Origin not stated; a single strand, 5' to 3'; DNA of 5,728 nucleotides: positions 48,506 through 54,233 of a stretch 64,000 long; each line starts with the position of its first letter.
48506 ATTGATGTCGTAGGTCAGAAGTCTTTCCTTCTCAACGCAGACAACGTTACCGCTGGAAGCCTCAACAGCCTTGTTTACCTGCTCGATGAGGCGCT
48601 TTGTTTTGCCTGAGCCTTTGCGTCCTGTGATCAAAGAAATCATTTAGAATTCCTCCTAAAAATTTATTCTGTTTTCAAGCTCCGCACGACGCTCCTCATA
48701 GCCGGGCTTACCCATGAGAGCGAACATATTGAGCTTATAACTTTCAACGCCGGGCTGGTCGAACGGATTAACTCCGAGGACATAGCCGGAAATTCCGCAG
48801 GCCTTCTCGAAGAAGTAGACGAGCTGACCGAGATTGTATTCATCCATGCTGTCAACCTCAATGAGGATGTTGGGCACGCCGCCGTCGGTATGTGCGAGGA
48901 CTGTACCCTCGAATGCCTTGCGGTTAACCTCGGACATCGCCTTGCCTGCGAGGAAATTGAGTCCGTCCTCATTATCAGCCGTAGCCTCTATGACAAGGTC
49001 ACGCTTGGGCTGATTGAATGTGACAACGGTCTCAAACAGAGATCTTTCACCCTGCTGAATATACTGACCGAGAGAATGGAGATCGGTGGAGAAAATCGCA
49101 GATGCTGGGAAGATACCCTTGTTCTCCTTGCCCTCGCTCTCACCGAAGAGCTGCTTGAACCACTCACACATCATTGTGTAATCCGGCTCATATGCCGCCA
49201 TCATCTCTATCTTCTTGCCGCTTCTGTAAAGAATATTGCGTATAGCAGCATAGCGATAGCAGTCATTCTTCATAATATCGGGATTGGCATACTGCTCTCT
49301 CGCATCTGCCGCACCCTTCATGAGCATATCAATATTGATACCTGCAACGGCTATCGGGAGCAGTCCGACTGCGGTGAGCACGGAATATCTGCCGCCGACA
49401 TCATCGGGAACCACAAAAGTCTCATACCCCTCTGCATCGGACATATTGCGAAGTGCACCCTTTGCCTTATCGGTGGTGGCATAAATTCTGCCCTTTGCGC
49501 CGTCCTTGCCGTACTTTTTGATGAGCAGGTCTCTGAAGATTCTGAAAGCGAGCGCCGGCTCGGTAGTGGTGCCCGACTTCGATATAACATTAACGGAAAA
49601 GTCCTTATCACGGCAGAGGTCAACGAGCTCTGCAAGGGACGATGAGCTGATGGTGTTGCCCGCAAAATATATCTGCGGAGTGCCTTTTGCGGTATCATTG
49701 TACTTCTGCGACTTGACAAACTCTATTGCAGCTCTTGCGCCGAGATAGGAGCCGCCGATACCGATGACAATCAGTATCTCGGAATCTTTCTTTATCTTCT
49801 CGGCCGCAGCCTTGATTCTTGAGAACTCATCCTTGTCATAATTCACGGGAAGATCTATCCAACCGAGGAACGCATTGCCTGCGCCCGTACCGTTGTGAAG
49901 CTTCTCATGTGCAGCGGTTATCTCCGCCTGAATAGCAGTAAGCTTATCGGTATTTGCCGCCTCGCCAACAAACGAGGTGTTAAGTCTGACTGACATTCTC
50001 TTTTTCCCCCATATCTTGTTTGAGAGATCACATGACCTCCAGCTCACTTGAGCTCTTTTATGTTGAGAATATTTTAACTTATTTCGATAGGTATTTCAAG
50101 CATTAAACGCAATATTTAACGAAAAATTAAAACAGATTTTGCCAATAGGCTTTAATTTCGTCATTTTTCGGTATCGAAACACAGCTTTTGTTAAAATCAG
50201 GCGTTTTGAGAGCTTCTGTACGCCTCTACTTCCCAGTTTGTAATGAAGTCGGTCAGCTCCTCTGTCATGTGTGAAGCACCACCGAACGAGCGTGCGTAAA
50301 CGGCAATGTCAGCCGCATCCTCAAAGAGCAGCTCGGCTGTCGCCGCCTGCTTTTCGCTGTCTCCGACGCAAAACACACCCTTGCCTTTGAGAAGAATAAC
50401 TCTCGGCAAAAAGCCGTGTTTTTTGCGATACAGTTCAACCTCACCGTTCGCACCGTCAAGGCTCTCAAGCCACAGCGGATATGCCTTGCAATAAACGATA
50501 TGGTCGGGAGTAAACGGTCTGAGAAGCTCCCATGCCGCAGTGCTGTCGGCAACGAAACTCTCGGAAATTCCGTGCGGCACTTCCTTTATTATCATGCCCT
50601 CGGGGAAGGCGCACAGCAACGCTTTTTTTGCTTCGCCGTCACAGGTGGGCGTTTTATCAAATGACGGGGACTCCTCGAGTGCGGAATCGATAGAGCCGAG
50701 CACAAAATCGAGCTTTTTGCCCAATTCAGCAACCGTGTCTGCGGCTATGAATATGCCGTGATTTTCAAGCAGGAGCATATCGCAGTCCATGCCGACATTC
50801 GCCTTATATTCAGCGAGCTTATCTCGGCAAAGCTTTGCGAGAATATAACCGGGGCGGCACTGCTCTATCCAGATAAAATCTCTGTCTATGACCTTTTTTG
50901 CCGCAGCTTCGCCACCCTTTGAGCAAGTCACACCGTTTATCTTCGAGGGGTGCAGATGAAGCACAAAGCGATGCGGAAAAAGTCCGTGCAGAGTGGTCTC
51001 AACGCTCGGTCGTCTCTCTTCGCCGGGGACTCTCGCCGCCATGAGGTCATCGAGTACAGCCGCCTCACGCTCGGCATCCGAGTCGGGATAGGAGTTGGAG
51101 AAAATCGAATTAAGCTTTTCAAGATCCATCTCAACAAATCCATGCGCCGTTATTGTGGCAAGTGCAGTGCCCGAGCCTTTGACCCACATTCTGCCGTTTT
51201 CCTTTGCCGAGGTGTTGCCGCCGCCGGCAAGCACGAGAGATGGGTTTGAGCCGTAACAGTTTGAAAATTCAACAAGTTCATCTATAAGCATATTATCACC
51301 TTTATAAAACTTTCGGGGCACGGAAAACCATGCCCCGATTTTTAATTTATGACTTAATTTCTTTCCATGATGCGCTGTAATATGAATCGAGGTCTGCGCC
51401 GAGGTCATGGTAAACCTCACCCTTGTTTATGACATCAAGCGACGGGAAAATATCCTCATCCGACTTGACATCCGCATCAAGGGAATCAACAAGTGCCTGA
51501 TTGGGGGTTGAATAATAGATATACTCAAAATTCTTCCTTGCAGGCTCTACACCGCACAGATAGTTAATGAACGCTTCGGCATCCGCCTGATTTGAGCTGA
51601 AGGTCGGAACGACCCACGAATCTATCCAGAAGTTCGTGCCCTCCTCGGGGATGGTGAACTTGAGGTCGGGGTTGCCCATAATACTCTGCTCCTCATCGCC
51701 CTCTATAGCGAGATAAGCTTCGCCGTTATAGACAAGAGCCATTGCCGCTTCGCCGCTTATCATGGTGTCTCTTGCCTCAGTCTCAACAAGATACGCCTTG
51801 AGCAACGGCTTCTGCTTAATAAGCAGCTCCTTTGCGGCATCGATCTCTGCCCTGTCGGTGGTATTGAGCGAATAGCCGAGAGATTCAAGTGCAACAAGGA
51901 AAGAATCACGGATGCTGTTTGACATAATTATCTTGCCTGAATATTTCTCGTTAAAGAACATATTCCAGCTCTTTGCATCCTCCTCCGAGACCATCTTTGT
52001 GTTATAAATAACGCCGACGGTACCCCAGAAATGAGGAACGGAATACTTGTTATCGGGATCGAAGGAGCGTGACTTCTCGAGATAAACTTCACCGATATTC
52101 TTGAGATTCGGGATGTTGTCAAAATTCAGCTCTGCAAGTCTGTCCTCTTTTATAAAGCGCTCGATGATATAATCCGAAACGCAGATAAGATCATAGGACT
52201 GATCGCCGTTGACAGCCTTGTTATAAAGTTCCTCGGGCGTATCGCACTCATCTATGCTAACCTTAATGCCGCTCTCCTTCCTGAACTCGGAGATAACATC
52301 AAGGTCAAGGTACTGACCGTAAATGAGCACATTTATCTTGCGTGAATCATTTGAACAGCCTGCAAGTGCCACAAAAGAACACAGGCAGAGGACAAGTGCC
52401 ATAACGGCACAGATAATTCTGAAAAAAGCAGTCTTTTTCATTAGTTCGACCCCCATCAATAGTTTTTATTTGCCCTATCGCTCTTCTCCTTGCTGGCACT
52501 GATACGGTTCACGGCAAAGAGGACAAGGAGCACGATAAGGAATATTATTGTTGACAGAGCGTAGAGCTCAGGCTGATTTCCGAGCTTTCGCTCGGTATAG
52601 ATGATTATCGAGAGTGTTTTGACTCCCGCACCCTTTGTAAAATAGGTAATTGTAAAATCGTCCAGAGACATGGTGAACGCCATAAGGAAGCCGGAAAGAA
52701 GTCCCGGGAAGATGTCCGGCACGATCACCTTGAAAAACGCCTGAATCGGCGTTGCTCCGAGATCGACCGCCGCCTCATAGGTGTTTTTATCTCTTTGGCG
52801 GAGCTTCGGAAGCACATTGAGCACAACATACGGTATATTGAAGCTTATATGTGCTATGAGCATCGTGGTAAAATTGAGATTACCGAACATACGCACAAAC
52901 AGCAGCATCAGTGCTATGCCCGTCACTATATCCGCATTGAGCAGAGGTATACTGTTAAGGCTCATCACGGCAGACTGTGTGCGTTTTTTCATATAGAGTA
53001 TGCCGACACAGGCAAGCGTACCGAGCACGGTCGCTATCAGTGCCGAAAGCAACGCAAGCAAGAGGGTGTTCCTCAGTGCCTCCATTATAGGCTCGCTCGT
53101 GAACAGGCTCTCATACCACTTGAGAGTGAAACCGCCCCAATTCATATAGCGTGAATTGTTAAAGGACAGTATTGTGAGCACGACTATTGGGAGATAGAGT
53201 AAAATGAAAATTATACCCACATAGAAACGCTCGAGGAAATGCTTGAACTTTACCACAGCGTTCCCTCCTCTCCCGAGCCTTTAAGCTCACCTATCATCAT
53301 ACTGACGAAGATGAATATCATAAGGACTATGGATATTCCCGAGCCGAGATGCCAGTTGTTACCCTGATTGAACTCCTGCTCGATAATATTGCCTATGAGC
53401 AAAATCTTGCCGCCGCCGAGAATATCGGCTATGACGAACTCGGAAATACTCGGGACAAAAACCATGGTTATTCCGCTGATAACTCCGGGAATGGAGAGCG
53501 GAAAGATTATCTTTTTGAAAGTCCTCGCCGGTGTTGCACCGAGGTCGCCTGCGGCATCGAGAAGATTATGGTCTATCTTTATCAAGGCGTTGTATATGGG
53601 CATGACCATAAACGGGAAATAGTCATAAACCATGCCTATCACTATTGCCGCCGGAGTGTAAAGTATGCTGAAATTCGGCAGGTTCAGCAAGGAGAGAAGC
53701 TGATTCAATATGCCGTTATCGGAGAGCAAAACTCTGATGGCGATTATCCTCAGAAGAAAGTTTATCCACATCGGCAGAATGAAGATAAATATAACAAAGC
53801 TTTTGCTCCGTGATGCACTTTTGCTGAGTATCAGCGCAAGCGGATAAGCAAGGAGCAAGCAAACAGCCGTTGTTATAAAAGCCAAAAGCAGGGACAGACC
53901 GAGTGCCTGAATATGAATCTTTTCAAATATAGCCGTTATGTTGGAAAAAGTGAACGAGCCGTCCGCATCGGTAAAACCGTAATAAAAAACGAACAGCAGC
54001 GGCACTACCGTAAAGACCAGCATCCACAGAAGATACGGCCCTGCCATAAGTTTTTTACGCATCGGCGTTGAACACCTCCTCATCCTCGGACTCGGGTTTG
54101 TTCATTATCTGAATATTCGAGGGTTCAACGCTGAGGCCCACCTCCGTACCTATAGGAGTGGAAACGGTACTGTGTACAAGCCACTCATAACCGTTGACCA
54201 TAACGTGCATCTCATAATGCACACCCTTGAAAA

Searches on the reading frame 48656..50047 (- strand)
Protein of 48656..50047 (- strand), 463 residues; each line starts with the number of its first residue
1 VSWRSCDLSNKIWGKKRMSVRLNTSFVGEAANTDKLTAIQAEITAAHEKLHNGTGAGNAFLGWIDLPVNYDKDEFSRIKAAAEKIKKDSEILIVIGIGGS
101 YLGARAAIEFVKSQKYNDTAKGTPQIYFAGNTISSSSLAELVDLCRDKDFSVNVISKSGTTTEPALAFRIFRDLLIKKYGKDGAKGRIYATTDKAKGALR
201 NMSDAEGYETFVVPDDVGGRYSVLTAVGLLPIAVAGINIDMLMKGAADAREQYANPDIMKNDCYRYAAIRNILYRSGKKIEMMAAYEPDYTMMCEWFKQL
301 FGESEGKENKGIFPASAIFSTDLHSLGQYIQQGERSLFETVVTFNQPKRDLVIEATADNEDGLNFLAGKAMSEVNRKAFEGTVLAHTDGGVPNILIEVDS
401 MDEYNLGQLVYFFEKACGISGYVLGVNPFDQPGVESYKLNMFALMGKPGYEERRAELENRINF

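Call 62: search_protein_families(library=pfam, proteins=[window:48656-50047:-], max_evalue=0.000001)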
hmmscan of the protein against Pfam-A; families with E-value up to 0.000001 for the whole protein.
window:48656-50047:- (463 aa): 1 family
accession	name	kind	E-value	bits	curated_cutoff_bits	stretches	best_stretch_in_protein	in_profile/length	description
PF00342.24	PGI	-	1.3e-22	80.6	22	1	90-437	97-458/486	Phosphoglucose isomerase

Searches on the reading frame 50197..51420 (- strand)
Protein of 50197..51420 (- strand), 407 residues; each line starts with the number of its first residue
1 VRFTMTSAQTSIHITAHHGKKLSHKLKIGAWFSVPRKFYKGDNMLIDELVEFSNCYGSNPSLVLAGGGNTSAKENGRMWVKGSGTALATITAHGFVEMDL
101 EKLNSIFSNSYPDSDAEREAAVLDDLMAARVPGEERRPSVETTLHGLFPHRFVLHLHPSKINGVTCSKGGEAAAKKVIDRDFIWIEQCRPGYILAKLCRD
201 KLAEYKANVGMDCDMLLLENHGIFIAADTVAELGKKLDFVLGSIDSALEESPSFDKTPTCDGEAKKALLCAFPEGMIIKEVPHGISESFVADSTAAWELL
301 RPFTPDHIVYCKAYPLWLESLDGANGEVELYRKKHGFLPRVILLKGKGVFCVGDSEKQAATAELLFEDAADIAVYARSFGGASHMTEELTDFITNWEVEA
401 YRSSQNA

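Call 16: search_protein_families(library=pfam, proteins=[window:50197-51420:-], max_evalue=0.0001)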
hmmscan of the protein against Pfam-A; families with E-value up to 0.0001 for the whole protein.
window:50197-51420:- (407 aa): 1 family
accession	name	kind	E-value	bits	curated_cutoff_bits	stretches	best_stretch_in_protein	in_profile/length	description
PF00596.27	Aldolase_II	-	5e-20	72.6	22.2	1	61-233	14-168/183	Class II Aldolase and Adducin N-terminal domain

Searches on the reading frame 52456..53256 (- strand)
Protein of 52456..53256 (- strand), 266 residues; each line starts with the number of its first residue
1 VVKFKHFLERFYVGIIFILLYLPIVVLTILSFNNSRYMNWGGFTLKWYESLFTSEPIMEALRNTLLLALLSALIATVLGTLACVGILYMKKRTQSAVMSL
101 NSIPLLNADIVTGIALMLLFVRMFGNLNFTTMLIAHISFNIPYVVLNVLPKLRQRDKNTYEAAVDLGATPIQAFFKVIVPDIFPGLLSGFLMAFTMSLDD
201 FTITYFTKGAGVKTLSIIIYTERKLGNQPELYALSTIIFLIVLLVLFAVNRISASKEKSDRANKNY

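Call 16: search_protein_families(library=pfam, proteins=[window:52456-53256:-], max_evalue=0.0001)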
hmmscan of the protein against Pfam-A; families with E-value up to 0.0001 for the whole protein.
window:52456-53256:- (266 aa): 1 family
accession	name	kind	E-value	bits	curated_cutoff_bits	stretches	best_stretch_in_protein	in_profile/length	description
PF00528.27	BPD_transp_1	-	9.1e-17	61.8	26.4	1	77-254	3-179/184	Binding-protein-dependent transport system inner membrane component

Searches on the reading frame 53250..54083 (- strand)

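Call 16: search_protein_families(library=pfam, proteins=[window:53250-54083:-], max_evalue=0.0001)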
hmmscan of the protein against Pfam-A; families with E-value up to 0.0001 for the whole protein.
window:53250-54083:- (277 aa): 1 family
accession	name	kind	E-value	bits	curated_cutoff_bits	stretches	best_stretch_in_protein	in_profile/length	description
PF00528.27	BPD_transp_1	-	8.5e-14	52.1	26.4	1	81-260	3-168/184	Binding-protein-dependent transport system inner membrane component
